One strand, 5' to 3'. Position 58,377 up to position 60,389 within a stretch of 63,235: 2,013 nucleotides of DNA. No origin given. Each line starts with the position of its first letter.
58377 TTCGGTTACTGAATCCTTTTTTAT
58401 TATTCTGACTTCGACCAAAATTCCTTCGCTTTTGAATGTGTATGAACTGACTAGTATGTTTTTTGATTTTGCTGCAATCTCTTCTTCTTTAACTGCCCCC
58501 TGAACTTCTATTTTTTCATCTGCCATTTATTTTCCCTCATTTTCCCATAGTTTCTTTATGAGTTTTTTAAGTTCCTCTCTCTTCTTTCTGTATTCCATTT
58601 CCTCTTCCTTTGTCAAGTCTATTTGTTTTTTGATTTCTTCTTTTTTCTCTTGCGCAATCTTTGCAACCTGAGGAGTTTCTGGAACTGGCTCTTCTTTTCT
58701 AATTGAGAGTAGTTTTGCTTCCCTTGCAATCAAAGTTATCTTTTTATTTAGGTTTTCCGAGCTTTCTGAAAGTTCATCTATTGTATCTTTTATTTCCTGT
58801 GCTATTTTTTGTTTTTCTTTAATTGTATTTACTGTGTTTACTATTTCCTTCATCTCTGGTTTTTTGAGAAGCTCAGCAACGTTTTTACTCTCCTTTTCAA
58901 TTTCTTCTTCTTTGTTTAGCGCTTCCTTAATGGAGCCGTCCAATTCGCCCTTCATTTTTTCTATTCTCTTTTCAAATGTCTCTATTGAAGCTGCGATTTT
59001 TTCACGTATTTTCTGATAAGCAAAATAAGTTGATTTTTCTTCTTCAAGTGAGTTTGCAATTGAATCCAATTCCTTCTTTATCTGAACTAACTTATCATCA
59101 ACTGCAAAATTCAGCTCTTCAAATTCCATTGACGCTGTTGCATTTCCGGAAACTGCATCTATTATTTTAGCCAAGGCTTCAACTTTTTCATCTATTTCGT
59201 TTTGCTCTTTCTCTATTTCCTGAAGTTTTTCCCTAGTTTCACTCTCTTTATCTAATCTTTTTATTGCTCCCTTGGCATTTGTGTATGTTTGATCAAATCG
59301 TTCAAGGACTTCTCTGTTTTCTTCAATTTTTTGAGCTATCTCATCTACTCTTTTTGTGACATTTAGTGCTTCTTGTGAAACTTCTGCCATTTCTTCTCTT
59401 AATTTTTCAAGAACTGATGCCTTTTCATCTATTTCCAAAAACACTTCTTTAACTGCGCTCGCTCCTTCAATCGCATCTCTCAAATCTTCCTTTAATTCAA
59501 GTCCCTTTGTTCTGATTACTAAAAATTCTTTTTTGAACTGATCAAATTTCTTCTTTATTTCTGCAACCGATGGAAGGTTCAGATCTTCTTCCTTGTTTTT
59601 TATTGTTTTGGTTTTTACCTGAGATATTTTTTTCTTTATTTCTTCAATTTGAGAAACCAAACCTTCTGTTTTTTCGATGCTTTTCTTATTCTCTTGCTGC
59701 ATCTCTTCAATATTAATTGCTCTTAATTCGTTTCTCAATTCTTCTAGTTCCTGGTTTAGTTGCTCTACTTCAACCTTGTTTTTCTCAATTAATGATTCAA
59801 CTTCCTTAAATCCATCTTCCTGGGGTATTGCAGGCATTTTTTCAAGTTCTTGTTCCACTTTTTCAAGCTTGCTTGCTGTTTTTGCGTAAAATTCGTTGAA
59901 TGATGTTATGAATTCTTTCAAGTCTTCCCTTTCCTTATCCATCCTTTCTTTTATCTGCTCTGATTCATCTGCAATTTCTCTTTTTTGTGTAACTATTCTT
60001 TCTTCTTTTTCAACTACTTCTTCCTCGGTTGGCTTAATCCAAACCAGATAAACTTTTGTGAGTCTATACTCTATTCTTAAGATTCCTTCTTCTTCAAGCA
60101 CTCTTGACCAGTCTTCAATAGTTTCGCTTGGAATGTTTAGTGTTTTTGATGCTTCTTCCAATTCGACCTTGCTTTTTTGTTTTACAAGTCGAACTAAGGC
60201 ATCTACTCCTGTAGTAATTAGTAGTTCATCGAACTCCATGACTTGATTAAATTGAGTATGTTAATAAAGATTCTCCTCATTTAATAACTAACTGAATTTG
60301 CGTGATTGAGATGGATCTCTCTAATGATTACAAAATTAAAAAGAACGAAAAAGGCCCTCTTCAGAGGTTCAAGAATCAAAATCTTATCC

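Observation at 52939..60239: Atypical Tad/Epd-like type IV filament operon: split platform, single pilin, ATPase sandwiched between two giant E/K-rich coiled-coil proteins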

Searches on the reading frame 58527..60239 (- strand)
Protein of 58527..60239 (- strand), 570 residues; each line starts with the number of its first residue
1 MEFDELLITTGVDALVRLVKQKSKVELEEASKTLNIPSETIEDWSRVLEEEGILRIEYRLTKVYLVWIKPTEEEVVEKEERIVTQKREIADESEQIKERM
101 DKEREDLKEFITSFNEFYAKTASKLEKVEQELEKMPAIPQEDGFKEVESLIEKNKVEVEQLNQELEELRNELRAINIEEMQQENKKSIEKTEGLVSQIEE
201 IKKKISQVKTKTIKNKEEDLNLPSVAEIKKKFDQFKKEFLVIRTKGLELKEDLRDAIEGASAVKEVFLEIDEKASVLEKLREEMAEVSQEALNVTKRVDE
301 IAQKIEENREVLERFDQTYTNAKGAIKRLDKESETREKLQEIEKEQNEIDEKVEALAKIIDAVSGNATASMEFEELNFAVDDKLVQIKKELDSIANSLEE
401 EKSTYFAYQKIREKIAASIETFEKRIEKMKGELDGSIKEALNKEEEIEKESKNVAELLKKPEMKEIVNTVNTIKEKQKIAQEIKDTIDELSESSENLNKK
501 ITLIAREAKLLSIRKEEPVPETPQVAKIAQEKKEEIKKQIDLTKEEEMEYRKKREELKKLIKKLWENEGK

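Call 3: search_protein_families(library=pfam, proteins=[window:58527-60239:-], max_evalue=1)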
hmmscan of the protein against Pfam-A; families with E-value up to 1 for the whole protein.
window:58527-60239:- (570 aa): 13 families
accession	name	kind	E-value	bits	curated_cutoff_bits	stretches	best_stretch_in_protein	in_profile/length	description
PF15916.11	DUF4743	-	0.0073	16.8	25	1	228-290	36-97/118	Domain of unknown function (DUF4743)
PF16888.10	YwqH-like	-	0.0079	16.9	33.7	1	66-128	59-121/123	YwqH-like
PF17749.6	MIP-T3_C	-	0.0093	16.4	25.8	1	273-363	48-136/154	Microtubule-binding protein MIP-T3 C-terminal region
PF14712.11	Snapin_Pallidin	-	0.0094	16.8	29.6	2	334-399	17-79/89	Snapin/Pallidin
PF06013.18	WXG100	-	0.022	15.5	27.3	1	105-176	7-78/86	Proteins of 100 residues with WXG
PF05321.16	HHA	-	0.03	15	25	1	416-434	6-24/57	Haemolysin expression modulating protein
PF09472.15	MtrF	-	0.046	13.5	22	0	486-512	9-35/62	Tetrahydromethanopterin S-methyltransferase, F subunit (MtrF)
PF06533.17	DUF1110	-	0.049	14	24.1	0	446-525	16-98/189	Protein of unknown function (DUF1110)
PF01978.25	TrmB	-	0.078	13.3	25.6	0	13-64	12-62/68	Sugar-specific transcriptional regulator TrmB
PF18363.6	PI_PP_I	-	0.24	12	28.5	1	219-280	20-82/94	Phosphoinositide phosphatase insertion domain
PF05531.17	NPV_P10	-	0.26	12.2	29.8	0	339-400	6-67/75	Nucleopolyhedrovirus P10 protein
PF09130.16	DUF1932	-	0.29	11.5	25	0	461-488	41-68/70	Domain of unknown function (DUF1932)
PF06103.16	DUF948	-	0.3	11.7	37.2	0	269-322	27-80/89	Bacterial protein of unknown function (DUF948)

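Call 4: search_protein_families(library=ncbifam, proteins=[window:58527-60239:-], max_evalue=1)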
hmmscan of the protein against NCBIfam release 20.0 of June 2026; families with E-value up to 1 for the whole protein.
window:58527-60239:- (570 aa): 10 families
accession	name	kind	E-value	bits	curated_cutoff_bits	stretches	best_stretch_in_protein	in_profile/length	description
NF045487.1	ASRP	equivalog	1.9e-06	26.8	300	3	73-215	340-479/593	archaea-specific SMC-related protein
TIGR02168.1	SMC_prok_B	equivalog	1.2e-05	23.3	567.35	3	120-361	210-452/1181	chromosome segregation protein SMC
TIGR02169.1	SMC_prok_A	equivalog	7.9e-05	20.5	729.4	2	70-316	256-497/1165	chromosome segregation protein SMC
NF003034.1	PRK03918.1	equivalog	0.00042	18.4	700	1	115-380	458-720/878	DNA double-strand break repair ATPase Rad50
NF041034.1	Rad50_Sulf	equivalog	0.0038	15.1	1000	2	147-394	182-421/872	DNA double-strand break repair ATPase Rad50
TIGR03930.1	WXG100_ESAT6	subfamily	0.0062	16.7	44.85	0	335-405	9-81/90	WXG100 family type VII secretion target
NF002572.0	PRK02224.1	equivalog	0.1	10.8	1087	1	78-377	308-612/888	DNA double-strand break repair ATPase Rad50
NF041035.1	Rad50_Halo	equivalog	0.14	10.5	1000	1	79-373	309-608/883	DNA double-strand break repair ATPase Rad50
TIGR04523.1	Mplasa_alph_rch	subfamily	0.21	9.5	270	1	72-305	404-640/745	helix-rich protein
NF009776.0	PRK13275.1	equivalog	0.4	10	64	0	478-512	4-38/70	tetrahydromethanopterin S-methyltransferase subunit F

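Call 17: find_homologous_proteins(query=window:58527-60239:-, max_evalue=0.001)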
Query window:58527-60239:- (570 aa): 172 proteins with E <= 0.001 among 8000 candidates; the best 120 are listed.
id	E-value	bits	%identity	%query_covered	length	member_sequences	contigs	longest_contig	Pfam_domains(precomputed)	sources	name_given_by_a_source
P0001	0.0e+0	1016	92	100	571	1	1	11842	-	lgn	-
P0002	1.1e-223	762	71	100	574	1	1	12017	-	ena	-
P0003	3.1e-118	414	39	99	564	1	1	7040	-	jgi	jgi:chromosome segregation ATPase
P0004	1.5e-117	412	39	99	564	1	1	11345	-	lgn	-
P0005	5.3e-115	403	39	99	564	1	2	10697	-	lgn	-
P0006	6.8e-114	400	40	99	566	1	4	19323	-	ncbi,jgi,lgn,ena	-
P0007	6.9e-113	396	38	99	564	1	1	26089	-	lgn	-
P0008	2.2e-112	395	38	99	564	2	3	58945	-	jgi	jgi:chromosome segregation ATPase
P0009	2.9e-112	394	39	99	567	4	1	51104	-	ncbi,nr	ncbi:hypothetical protein KKE38_02820 [Candidatus Micrarchaeota archaeon]|nr:hypothetical protein [C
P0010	3.4e-112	394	38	99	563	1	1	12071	-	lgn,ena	-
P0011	9.3e-112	393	39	100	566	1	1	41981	PF06103.17,PF14712.12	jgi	jgi:chromosome segregation ATPase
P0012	1.5e-111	392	40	99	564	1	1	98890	-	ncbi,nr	ncbi:MAG: hypothetical protein PHV13_01115 [Candidatus ainarchaeum sp.]|nr:hypothetical protein [Can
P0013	2.5e-111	391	38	99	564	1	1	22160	-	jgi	jgi:chromosome segregation ATPase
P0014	4.2e-110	387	39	99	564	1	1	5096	-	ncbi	-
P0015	1.2e-109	386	40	99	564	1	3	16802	-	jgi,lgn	jgi:chromosome segregation ATPase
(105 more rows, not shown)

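Call 24: search_solved_structures(query=A1, max_evalue=1)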
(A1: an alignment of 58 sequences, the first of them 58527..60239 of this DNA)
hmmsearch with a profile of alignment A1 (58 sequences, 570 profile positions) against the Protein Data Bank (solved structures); distinct sequences matched with E-value up to 1: 123 (the best 60 are shown).
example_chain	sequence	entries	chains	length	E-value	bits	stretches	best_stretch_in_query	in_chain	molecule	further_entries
8bd7_F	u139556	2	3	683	4.1e-05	25.6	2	272-357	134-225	Intraflagellar transport protein 81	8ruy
8qad_A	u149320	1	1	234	8.1e-05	24.7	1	122-308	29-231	sc-apCC-6-LLIA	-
4tql_A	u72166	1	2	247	0.0002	23.3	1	105-350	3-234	Three helix bundle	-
8f2u_T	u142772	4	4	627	0.00021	23.3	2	88-210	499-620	Coiled-coil domain-containing protein 22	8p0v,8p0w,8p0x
9r1o_A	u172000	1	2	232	0.00021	23.3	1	87-291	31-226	sc-apCC-6-DPH-NR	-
8qae_A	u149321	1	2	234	0.00054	22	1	122-282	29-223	sc-apCC-6-SLLA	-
9y5h_B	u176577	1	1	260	0.00064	21.7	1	84-306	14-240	sc-t-SNARE-diff-#3.3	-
5xg2_A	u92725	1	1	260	0.00072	21.5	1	73-256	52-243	Chromosome partition protein Smc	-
8a3k_UNK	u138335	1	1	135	0.0016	20.4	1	120-242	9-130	sc-apCC-4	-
9f5w_B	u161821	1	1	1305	0.002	20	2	85-291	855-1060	Structural maintenance of chromosomes protein 4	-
3ja6_H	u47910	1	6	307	0.0028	19.6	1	228-341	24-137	Methyl-accepting chemotaxis protein 2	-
2yo3_A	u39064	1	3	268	0.0028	19.6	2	119-183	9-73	GENERAL CONTROL PROTEIN GCN4, PUTATIVE INNER MEMBRANE PROTEIN, GENERAL CONTROL PROTEIN GCN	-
2ch7_B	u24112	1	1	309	0.0037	19.2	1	228-341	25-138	METHYL-ACCEPTING CHEMOTAXIS PROTEIN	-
9e5c_0t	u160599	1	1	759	0.0039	19.1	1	71-211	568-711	MOP84A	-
2ch7_A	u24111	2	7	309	0.0043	19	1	228-341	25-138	METHYL-ACCEPTING CHEMOTAXIS PROTEIN | Methyl-accepting chemotaxis protein 2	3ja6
6gaj_A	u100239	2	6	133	0.032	16.1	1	121-214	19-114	Outer capsid protein sigma-1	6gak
3t97_C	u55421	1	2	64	0.035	16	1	272-324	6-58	Nuclear pore glycoprotein p62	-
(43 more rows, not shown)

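Call 38: predict_structure(alignment_id=A1)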
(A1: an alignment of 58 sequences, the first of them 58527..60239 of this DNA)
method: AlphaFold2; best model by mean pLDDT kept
length: 570 residues; sequences in the alignment: 58
mean_pLDDT: 71.3   pTM: 0.28
mean pLDDT of the five models: 71.3, 62.4, 57.8, 54.7, 52.7
residues with pLDDT >= 90: 1; 70-90: 353; 50-70: 172; < 50: 44
segments of 3 or more residues with pLDDT < 50: 60-66, 135-137, 212-222, 363-365, 518-527
pLDDT, mean of each block of 10 residues (from residue 1): 60 84 81 85 83 67 48 82 88 88 85 80 64 51 71 82 81 70 80 84 72 41 58 72 71 68 66 70 64 50 64 72 60 66 74 64 53 72 81 78 78 81 83 81 73 61 67 77 83 85 84 61 47 53 69 85 70
secondary structure, 60 per line:
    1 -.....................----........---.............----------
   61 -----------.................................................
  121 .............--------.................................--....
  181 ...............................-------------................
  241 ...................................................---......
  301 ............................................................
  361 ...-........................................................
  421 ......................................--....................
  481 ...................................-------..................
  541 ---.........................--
elements in order: H2-22 H27-34 H38-50 H72-133 H142-174 H177-211 H225-291 H295-363 H365-458 H461-515 H523-540 H544-568

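Call 41: fold_search(model_id=the predicted structure, library=pdb)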
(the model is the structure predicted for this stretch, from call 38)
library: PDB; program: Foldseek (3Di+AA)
matches with E <= 10: 319; with E <= 0.001: 0
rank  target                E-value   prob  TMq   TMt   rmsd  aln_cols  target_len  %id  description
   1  7zr1_C                9.9e-03  0.69  0.13  0.10  66.0       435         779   18  Chaetomium thermophilum Mre11-Rad50-Nbs1 complex bound to ATPyS (composite structure) (released 2023-01-11)
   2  7zr1_D                2.0e-02  0.60  0.13  0.10  66.0       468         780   16  Chaetomium thermophilum Mre11-Rad50-Nbs1 complex bound to ATPyS (composite structure) (released 2023-01-11)
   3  7ung_B2               2.8e-01  0.25  0.15  0.20  48.5       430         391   14  48-nm repeat of the human respiratory doublet microtubule (released 2022-10-05)
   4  9e5c_7a               2.8e-01  0.14  0.10  0.02  50.5       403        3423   15  Cryo-EM structure of 96 nm repeat of microtubule doublet from T. brucei flagellum (released 2025-03-12)
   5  9a6c_A                3.3e-01  0.51  0.18  0.17  11.8       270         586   16  Integrative model of YYDD-YYDB by crosslinking MS and deep learning (released 2024-09-18)
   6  7nyw_B                3.3e-01  0.11  0.11  0.08  33.2       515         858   13  Cryo-EM structure of the MukBEF-MatP-DNA head module (released 2021-07-07)
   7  5xg2                  3.5e-01  0.35  0.13  0.24  48.5       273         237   17  Crystal structure of a coiled-coil segment (residues 345-468 and 694-814) of Pyrococcus yayanosii Smc (released 2017-06-07)
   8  8j07_8N               3.5e-01  0.28  0.16  0.22  48.4       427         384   13  96nm repeat of human respiratory doublet microtubule and associated axonemal complexes (released 2023-07-26)
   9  8i7r_B2               3.5e-01  0.25  0.16  0.20  49.3       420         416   12  In situ structure of axonemal doublet microtubules in mouse sperm with 48-nm repeat (released 2023-10-11)
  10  6yvu_B                3.5e-01  0.10  0.11  0.06  51.5       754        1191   14  Condensin complex from S.cerevisiae ATP-free apo non-engaged state (released 2020-07-15)
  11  8iyj_B2               3.7e-01  0.15  0.11  0.15  48.0       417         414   13  Cryo-EM structure of the 48-nm repeat doublet microtubule from mouse sperm (released 2023-07-05)
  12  8iyj_B4               3.9e-01  0.15  0.12  0.15  47.7       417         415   13  Cryo-EM structure of the 48-nm repeat doublet microtubule from mouse sperm (released 2023-07-05)
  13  7rro_B1               4.1e-01  0.20  0.15  0.20  49.4       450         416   12  Structure of the 48-nm repeat doublet microtubule from bovine tracheal cilia (released 2021-10-27)
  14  8i7r_B7               4.3e-01  0.20  0.15  0.20  49.8       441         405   13  In situ structure of axonemal doublet microtubules in mouse sperm with 48-nm repeat (released 2023-10-11)
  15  9y6s_7I               4.3e-01  0.14  0.10  0.02  50.2       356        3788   13  96-nm repeat of the Leishmania tarentolae doublet microtubule (released 2025-12-17)
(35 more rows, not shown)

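Call 71: find_encoding_contigs(protein=P0001, flank=10000, max_places=2)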
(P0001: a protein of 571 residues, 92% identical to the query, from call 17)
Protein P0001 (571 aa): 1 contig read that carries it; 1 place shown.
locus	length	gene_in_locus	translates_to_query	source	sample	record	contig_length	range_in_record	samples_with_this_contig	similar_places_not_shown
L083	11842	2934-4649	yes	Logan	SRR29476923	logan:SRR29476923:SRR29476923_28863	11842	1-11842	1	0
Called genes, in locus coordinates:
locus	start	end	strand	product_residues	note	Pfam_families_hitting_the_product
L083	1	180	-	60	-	?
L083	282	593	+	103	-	-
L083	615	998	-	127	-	PF01201:Ribosomal_S8e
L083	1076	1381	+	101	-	-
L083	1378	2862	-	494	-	PF16221:HTH_47 (faint)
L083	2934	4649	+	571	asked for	-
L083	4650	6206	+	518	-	PF00437:T2SSE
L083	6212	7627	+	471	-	-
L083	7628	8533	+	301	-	PF00482:T2SSF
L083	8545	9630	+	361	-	PF00482:T2SSF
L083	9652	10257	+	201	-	-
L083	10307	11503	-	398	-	PF01676:Metalloenzyme, PF10143:PhosphMutase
